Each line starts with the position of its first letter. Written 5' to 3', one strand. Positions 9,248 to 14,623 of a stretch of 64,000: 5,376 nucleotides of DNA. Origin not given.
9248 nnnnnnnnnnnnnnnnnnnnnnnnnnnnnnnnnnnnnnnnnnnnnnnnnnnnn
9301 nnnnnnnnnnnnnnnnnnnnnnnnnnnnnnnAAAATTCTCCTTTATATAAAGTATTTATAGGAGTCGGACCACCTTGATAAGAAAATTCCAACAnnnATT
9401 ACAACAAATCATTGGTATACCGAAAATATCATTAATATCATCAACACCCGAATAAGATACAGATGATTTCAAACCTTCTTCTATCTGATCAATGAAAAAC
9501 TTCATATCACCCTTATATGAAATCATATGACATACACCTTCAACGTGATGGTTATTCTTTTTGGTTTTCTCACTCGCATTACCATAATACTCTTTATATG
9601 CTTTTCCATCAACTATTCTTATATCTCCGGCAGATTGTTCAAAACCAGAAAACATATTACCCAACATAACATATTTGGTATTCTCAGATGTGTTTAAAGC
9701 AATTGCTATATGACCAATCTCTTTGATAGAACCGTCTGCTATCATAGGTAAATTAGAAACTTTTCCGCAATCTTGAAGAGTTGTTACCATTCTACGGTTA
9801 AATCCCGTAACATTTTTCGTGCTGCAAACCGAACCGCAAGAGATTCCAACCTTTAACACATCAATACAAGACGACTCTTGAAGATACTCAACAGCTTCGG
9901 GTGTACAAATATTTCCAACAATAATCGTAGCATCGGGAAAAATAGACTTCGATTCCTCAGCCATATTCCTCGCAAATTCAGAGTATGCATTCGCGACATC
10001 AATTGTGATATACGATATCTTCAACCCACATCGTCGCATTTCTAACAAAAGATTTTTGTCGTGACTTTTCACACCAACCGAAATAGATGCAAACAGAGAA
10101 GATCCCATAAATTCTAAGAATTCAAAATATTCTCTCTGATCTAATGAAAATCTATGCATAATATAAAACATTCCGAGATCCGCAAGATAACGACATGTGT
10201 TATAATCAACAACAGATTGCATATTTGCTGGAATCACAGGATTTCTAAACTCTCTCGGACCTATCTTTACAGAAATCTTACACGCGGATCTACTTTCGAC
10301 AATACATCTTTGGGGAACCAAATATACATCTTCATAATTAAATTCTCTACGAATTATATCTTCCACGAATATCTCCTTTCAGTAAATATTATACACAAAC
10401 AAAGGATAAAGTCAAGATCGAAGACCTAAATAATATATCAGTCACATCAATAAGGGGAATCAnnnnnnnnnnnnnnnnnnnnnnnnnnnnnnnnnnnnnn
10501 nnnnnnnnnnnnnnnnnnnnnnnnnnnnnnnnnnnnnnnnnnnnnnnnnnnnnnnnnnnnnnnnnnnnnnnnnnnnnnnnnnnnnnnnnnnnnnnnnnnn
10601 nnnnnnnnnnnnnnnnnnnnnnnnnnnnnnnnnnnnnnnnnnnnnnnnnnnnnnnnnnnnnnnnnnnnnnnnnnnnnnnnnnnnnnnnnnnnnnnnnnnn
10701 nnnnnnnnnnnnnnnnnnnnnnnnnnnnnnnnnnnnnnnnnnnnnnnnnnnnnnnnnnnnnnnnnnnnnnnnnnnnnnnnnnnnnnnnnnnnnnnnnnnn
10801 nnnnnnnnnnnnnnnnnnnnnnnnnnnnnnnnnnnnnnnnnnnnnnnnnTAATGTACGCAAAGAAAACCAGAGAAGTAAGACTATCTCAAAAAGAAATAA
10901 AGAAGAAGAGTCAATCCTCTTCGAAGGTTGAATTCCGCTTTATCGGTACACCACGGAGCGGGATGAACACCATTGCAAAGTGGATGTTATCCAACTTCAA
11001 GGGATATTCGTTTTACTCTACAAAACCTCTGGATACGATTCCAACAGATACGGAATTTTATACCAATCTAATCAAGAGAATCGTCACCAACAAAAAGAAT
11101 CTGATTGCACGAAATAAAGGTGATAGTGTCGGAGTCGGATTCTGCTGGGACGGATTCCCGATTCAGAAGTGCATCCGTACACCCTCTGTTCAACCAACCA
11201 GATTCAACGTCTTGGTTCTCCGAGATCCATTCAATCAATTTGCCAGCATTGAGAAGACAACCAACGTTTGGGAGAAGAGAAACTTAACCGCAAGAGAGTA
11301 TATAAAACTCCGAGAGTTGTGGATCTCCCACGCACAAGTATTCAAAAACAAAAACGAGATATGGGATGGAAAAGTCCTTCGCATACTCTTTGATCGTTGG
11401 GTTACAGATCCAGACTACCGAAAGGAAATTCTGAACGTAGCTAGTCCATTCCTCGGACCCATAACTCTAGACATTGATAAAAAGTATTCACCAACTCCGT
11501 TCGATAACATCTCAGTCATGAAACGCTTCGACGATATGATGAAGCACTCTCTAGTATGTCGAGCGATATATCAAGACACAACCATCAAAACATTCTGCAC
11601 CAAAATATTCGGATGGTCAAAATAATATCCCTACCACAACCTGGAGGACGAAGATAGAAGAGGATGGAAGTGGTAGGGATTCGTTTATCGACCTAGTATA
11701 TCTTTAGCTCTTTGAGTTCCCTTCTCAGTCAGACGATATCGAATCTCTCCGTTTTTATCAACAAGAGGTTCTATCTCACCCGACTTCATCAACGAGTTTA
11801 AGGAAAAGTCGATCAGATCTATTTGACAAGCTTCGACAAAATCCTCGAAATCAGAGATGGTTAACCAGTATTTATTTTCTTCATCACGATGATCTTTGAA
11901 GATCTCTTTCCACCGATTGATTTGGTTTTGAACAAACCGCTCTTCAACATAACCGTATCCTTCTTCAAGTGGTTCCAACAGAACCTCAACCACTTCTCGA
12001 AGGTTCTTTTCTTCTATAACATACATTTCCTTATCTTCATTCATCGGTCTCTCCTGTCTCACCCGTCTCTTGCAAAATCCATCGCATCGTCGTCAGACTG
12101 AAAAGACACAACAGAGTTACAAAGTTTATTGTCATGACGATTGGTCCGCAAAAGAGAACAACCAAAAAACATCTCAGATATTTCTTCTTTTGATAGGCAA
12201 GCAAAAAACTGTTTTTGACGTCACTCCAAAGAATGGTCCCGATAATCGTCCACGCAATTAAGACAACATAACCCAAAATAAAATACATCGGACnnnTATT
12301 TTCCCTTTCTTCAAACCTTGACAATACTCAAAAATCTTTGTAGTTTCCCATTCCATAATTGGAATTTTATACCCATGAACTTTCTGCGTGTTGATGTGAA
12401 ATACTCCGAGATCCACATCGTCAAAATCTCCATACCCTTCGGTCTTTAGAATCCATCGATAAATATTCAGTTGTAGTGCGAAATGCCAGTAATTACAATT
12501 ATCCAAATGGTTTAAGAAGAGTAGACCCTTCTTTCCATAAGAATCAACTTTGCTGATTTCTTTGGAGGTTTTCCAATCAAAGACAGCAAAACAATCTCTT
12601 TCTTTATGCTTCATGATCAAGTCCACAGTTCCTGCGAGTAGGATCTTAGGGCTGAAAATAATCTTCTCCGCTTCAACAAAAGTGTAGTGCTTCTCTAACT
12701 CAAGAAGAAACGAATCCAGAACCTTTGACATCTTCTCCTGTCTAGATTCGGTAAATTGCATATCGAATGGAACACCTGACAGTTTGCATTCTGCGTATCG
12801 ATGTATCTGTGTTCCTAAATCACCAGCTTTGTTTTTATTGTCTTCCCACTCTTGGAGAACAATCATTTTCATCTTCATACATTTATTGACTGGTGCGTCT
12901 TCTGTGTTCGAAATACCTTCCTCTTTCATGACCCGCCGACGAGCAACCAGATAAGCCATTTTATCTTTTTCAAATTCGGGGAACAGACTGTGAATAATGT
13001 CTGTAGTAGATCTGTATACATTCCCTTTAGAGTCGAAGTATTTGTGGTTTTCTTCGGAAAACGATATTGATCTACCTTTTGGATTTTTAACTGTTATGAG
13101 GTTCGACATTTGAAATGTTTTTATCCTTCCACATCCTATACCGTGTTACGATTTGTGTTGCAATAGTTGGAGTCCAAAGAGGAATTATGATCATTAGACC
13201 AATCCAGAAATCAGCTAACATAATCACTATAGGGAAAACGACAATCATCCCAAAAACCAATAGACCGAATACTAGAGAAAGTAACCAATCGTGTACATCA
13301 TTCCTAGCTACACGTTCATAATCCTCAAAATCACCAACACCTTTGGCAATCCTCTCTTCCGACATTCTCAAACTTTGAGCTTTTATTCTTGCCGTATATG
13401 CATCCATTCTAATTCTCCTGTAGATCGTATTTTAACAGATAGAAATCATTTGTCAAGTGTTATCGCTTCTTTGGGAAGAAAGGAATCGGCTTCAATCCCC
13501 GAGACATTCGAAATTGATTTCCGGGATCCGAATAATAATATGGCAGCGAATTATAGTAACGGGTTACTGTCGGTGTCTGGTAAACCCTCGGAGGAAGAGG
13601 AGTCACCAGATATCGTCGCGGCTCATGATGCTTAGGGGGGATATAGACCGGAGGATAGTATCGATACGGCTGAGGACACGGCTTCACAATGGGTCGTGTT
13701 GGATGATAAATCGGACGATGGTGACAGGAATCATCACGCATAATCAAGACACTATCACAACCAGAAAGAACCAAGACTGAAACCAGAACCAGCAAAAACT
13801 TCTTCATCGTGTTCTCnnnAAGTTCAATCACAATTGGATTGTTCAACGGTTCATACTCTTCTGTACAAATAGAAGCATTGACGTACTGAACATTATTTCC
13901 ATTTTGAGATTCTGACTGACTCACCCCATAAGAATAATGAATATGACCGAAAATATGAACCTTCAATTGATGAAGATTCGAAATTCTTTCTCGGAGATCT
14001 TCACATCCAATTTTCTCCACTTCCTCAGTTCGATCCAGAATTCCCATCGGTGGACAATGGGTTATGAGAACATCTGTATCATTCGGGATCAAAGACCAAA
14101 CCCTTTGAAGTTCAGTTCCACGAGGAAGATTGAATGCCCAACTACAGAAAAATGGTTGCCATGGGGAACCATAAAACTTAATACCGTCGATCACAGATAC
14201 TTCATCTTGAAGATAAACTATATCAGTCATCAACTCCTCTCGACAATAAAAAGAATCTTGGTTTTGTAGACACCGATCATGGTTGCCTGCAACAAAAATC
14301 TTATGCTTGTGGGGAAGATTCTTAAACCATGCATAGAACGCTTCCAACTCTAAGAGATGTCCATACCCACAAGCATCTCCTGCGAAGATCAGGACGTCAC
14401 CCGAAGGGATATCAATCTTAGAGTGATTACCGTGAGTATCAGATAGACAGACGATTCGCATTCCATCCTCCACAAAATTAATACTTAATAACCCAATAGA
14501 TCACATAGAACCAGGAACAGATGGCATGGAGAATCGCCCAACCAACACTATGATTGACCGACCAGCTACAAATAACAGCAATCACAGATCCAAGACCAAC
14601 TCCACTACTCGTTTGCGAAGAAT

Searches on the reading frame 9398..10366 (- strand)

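Call 26: search_protein_families(library=pfam, max_evalue=0.01, proteins=[window:9398-10366:-])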
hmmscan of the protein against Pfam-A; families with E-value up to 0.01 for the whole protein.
window:9398-10366:- (323 aa): 1 family
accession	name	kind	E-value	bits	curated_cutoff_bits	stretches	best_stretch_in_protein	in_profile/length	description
PF00478.31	IMPDH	-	2.4e-46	158.8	25.6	1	9-314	2-325/345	IMP dehydrogenase / GMP reductase domain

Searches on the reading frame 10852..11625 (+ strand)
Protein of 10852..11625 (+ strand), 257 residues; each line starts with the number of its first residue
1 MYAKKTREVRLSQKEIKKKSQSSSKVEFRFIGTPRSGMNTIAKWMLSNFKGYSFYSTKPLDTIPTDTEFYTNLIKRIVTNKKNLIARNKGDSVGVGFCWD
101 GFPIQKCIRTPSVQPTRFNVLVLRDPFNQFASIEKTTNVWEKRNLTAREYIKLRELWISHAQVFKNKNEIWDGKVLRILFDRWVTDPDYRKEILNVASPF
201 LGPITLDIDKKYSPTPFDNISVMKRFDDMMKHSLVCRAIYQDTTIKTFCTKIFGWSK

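Call 26: search_protein_families(library=pfam, max_evalue=0.01, proteins=[window:10852-11625:+])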
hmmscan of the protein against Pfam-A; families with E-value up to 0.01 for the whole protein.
window:10852-11625:+ (257 aa): 0 families

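Call 102: search_solved_structures(query=window:10852-11625:+, max_evalue=10)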
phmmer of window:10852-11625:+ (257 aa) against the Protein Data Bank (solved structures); distinct sequences matched with E-value up to 10: 5.
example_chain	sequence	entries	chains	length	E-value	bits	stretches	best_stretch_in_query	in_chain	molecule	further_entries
8b6v_A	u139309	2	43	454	1.4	11.5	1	116-182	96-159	Mpf2Ba1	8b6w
1usw_A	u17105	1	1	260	1.8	11.2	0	181-220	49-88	FERULOYL ESTERASE A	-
2bjh_A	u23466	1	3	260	1.8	11.2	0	181-220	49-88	FERULOYL ESTERASE A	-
2hl6_A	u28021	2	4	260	1.8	11.2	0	181-220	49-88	Feruloyl esterase A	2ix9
1uwc_A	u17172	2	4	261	1.8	11.1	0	181-220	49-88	FERULOYL ESTERASE A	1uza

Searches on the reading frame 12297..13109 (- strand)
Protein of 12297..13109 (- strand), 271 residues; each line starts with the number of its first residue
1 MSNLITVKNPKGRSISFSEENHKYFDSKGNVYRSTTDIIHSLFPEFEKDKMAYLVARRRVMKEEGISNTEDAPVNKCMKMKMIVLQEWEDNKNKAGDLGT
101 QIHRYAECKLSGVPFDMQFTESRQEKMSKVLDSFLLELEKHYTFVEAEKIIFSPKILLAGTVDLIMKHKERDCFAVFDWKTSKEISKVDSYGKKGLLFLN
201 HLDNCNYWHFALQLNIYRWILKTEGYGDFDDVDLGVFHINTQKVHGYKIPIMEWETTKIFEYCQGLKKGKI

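Call 26: search_protein_families(library=pfam, max_evalue=0.01, proteins=[window:12297-13109:-])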
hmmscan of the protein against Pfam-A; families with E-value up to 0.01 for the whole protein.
window:12297-13109:- (271 aa): 2 families
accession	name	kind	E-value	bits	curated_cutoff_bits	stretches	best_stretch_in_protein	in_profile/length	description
PF12705.13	PDDEXK_1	-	4.1e-06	27.4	22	1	118-239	84-189/247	PD-(D/E)XK nuclease superfamily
PF06250.17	YhcG_C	-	0.0027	18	32.5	1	124-183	25-82/157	YhcG PDDEXK nuclease domain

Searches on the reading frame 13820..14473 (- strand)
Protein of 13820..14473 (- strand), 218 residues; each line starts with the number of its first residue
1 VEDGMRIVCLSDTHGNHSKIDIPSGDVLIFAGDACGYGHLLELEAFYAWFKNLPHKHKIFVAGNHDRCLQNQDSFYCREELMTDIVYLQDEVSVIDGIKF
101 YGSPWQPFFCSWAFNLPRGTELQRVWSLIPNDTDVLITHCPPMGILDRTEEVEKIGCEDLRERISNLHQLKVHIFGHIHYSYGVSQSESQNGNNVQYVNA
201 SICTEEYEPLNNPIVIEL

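Call 26: search_protein_families(library=pfam, max_evalue=0.01, proteins=[window:13820-14473:-])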
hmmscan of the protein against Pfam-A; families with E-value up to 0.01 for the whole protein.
window:13820-14473:- (218 aa): 2 families
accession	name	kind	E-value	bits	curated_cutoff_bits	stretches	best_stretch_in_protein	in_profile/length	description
PF00149.33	Metallophos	-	4.7e-12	47.2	21.5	1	5-180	1-190/191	Calcineurin-like phosphoesterase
PF12850.12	Metallophos_2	-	0.0001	22.8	27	1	5-186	1-120/154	Calcineurin-like phosphoesterase superfamily domain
